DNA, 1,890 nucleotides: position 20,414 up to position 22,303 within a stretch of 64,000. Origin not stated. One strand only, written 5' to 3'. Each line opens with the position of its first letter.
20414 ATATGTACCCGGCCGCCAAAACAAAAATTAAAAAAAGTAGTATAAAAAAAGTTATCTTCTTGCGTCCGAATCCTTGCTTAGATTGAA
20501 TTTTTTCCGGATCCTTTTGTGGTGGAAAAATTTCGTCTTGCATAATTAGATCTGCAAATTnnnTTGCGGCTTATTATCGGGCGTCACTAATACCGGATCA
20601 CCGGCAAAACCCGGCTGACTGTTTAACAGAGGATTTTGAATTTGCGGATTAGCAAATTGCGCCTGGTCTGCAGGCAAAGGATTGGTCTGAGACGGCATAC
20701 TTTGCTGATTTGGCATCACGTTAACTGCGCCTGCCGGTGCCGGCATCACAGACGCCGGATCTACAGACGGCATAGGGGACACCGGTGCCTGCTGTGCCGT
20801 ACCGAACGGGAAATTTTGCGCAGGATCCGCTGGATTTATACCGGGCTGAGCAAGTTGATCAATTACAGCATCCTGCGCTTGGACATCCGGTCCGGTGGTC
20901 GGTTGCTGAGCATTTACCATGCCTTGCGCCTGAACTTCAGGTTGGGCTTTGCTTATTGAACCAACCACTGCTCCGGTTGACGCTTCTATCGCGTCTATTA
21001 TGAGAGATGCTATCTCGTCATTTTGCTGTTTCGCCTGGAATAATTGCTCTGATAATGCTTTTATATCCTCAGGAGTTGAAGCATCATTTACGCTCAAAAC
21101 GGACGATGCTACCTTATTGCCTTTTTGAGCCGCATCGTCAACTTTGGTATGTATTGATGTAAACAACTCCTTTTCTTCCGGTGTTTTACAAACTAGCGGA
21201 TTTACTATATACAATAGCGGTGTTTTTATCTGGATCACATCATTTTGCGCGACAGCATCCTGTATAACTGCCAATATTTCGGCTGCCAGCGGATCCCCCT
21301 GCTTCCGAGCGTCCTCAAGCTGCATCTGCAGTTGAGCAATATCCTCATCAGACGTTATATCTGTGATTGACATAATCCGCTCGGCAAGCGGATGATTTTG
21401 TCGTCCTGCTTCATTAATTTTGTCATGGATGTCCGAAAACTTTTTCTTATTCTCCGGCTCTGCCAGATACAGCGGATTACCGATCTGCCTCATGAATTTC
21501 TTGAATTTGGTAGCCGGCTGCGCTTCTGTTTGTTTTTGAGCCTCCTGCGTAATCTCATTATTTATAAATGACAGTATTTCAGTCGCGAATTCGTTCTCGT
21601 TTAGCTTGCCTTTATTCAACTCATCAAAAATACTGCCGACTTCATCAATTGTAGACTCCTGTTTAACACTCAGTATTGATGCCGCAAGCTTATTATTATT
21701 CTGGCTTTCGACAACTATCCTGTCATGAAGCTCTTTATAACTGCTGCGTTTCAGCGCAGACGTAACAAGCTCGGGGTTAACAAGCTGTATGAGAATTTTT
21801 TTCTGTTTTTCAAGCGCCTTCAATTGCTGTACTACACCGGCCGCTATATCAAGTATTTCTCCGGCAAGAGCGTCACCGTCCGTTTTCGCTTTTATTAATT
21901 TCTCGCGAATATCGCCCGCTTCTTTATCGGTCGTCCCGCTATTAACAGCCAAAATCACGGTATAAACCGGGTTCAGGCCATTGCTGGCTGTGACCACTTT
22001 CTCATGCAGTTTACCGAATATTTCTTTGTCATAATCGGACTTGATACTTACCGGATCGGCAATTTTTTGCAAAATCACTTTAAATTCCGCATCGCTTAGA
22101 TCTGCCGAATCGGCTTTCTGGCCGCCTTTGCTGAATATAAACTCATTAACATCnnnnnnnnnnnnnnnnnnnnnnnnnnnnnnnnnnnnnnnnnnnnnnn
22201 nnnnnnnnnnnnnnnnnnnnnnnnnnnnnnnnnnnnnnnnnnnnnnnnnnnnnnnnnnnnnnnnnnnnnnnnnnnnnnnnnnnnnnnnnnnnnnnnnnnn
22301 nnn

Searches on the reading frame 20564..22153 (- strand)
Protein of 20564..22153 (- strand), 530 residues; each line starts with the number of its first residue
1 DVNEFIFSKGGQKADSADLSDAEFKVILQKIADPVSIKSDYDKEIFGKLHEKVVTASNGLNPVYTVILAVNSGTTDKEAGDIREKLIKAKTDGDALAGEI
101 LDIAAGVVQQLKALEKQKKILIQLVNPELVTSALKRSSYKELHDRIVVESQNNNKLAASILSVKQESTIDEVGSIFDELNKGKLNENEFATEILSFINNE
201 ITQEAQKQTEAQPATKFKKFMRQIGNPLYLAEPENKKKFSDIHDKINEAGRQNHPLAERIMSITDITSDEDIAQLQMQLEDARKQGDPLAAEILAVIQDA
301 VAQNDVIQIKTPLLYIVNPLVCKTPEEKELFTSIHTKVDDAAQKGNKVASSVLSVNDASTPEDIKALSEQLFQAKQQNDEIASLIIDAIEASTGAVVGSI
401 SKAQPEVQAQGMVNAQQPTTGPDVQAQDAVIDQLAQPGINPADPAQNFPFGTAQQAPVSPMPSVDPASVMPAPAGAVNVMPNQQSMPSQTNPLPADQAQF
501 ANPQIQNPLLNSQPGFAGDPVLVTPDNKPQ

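Call 23: search_protein_families(library=pfam, proteins=[window:20564-22153:-], max_evalue=10)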
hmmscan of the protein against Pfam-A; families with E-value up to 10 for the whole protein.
window:20564-22153:- (530 aa): 9 families
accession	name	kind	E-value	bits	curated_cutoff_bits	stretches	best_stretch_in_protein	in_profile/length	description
PF04818.19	CID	-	0.0075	16.9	23.9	1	196-242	55-102/120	CID domain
PF15037.11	IL17_R_N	-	0.08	12.3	27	1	313-424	18-130/389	Interleukin-17 receptor extracellular region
PF01869.26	BcrAD_BadFG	-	0.084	12.8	31.5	1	339-393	160-206/271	BadF/BadG/BcrA/BcrD ATPase family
PF04947.19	Pox_VLTF3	-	0.12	12.6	25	1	101-182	27-112/168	Poxvirus Late Transcription Factor VLTF3 like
PF24245.1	INO80F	-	0.17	12.4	25.1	1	136-165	2-31/47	INO80 complex subunit F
PF16418.11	CNOT1_HEAT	-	0.24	11.9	27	1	181-216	93-130/150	CCR4-NOT transcription complex subunit 1 HEAT repeat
PF07544.18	Med9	-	0.31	11.5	26.9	1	72-119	21-64/80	RNA polymerase II transcription mediator complex subunit 9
PF25135.1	DUF7822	-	0.47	10.8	27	1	214-296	60-136/140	Domain of unknown function (DUF7822)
PF14005.11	YpjP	-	2.1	8.8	27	1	188-286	33-101/134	YpjP-like protein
